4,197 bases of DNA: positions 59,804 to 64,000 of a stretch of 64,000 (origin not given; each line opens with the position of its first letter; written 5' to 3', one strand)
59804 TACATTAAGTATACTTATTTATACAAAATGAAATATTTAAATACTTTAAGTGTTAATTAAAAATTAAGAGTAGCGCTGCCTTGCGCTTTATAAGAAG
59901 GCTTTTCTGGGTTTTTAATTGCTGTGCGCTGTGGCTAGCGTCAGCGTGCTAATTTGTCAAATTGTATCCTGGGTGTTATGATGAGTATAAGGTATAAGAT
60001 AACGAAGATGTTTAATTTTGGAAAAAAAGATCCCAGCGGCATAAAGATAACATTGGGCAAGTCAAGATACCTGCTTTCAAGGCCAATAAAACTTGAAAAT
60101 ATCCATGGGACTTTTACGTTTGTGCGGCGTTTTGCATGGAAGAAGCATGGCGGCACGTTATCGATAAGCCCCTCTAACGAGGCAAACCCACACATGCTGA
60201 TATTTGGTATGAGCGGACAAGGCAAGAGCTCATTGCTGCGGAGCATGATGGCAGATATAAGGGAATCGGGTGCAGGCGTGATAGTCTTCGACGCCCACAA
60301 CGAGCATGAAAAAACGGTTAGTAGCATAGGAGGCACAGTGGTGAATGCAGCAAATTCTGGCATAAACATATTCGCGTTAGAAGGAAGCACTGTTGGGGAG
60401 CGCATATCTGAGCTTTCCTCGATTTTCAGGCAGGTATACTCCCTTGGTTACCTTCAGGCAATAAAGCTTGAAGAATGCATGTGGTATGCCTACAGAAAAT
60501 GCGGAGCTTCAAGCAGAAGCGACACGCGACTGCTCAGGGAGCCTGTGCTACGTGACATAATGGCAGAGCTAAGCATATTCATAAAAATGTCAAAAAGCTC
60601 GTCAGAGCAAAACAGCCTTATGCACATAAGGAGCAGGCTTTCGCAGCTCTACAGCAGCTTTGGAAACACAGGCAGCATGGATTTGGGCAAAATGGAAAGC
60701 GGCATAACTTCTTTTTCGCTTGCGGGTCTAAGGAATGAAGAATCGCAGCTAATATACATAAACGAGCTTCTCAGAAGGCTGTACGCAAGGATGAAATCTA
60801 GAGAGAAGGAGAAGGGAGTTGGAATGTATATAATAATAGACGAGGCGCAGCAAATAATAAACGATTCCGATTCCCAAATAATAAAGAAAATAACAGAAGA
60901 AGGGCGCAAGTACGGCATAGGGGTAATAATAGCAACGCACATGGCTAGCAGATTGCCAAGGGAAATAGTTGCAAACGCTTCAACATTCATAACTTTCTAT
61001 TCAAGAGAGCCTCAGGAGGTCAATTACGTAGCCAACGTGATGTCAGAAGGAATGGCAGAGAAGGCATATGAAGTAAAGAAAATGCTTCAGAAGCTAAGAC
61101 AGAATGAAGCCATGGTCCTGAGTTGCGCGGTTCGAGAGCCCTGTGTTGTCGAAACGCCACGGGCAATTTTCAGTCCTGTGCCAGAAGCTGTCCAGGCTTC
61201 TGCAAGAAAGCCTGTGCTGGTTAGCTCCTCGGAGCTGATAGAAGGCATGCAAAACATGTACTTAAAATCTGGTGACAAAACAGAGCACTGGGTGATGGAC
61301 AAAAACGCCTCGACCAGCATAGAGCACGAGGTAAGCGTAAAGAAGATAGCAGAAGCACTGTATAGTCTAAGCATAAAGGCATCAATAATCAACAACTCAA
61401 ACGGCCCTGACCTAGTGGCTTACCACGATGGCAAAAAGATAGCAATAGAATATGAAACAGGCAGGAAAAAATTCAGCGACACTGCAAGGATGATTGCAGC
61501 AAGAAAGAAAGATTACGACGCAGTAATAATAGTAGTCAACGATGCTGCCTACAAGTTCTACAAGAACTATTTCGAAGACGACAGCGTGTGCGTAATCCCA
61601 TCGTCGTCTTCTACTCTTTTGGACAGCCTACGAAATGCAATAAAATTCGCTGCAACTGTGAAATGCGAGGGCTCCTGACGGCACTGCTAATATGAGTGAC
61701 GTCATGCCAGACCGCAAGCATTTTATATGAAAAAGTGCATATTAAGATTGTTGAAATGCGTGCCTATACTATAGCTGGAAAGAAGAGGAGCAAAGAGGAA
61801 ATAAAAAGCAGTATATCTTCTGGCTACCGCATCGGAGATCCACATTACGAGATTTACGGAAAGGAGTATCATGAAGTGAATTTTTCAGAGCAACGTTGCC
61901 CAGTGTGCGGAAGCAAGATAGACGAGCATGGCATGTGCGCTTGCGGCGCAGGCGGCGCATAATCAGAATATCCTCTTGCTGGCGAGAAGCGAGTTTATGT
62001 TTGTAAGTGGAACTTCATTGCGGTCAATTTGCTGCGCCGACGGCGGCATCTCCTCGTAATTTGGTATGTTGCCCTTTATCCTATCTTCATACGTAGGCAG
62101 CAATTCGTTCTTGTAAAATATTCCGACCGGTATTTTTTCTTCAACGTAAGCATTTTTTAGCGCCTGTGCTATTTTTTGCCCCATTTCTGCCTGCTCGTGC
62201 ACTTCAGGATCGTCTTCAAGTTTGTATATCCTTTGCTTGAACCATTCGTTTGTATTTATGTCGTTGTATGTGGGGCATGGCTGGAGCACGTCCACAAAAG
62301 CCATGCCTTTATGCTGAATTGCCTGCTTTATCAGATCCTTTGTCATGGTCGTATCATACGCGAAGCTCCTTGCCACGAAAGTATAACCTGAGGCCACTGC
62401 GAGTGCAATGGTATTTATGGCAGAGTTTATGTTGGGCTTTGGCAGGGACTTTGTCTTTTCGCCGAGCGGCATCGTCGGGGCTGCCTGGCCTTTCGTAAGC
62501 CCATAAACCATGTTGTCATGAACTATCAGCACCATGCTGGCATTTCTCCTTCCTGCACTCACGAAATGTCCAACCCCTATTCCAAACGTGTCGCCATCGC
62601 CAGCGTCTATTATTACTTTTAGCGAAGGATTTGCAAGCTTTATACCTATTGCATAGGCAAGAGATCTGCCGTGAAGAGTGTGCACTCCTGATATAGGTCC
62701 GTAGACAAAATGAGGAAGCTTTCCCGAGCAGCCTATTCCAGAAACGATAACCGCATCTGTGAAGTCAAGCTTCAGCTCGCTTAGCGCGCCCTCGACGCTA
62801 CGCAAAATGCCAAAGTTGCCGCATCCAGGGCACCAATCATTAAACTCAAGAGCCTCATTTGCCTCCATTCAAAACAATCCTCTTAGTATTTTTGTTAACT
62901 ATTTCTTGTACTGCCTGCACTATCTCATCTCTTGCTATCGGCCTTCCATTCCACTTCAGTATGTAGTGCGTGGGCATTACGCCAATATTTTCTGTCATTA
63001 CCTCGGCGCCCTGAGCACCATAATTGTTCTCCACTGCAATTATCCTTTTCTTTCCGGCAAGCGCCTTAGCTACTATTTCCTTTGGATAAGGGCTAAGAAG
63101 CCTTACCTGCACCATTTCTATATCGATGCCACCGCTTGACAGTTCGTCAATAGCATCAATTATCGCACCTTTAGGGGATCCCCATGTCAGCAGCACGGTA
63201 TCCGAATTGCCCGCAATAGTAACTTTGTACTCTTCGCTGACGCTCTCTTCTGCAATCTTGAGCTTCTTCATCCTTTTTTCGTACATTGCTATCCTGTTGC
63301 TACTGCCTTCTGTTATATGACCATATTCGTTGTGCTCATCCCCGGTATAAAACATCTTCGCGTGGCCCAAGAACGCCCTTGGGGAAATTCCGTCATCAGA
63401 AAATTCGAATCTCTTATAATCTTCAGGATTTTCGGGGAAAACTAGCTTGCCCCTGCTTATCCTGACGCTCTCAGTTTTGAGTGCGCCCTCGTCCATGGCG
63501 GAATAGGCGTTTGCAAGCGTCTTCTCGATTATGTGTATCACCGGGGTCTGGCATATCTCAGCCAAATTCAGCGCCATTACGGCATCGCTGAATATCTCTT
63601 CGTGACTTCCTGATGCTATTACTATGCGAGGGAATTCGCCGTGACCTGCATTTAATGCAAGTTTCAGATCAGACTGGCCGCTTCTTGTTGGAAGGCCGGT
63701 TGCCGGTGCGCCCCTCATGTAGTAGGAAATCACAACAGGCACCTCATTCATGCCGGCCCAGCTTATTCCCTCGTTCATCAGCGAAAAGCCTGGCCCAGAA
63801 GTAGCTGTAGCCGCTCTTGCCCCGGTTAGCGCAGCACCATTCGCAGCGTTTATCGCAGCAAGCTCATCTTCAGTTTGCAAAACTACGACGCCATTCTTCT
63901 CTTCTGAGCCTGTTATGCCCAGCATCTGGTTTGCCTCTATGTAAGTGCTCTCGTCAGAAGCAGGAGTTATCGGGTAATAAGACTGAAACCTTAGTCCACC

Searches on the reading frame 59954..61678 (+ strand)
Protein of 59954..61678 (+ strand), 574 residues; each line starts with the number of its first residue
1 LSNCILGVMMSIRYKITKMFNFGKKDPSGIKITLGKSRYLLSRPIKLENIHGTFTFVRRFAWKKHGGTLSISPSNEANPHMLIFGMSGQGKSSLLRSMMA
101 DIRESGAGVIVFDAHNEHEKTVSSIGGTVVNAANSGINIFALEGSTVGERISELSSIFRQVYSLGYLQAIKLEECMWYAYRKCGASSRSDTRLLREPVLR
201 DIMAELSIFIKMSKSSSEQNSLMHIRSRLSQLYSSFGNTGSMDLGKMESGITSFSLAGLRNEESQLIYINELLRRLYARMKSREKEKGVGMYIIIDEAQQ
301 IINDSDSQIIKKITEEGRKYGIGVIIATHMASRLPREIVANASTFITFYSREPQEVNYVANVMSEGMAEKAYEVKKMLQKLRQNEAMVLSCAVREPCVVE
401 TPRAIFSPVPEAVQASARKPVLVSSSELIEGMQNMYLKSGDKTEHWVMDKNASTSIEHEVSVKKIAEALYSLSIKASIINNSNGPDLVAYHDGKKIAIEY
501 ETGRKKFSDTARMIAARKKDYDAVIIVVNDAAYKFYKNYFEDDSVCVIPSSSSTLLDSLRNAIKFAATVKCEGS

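Call 42: search_protein_families(library=pfam, proteins=[window:59954-61678:+], max_evalue=0.01)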
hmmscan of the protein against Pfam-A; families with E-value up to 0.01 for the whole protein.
window:59954-61678:+ (574 aa): 12 families
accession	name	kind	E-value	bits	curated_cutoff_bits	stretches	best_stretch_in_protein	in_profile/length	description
PF01935.23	DUF87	-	5.2e-13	50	23.2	1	75-275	20-219/220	Helicase HerA, central domain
PF10412.15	TrwB_AAD_bind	-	5.6e-09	35.8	20.5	1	67-115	5-52/387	Type IV secretion-system coupling protein DNA-binding domain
PF13191.12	AAA_16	-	1.4e-06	29.4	32.6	1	77-303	24-146/167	AAA ATPase domain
PF01637.24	ATPase_2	-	9.4e-06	26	33.2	0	76-121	18-64/225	ATPase domain predominantly from Archaea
PF13401.12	AAA_22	-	2.6e-05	25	27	0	79-121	6-46/130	AAA domain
PF12846.13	AAA_10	-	7.3e-05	22.4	27.5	0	74-125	17-68/362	AAA-like domain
PF25199.1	nSTAND_NTPase5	-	0.00021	21.6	34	0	73-152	36-113/145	Novel STAND NTPase 5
PF05872.18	HerA_C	-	0.00023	20.4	22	0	291-408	259-381/502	Helicase HerA-like C-terminal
PF01580.24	FtsK_SpoIIIE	-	0.00024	21.1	24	1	77-100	39-61/221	FtsK/SpoIIIE family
PF00004.35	AAA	-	0.0011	19.9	21.2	0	81-159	1-51/131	ATPase family associated with various cellular activities (AAA)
PF00005.33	ABC_tran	-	0.0041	18.1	25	0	77-126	10-58/137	ABC transporter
PF25201.1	nSTAND6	-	0.009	16.5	27.7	0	77-112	17-52/148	Novel STAND NTPase 6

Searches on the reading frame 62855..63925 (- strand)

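Call 42: search_protein_families(library=pfam, proteins=[window:62855-63925:-], max_evalue=0.01)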
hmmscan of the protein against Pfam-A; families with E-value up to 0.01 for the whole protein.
window:62855-63925:- (356 aa): 3 families
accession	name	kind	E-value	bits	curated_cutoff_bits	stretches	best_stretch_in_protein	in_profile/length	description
PF01855.24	POR_N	-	1.8e-45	155.9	27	1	9-216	34-230/231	Pyruvate flavodoxin/ferredoxin oxidoreductase, thiamine diP-bdg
PF17147.9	PFOR_II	-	1e-09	39.1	27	1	242-334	2-101/102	Pyruvate:ferredoxin oxidoreductase core domain II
PF02780.25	Transketolase_C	-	2.1e-07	31.3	25.9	1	239-308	8-79/124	Transketolase, C-terminal domain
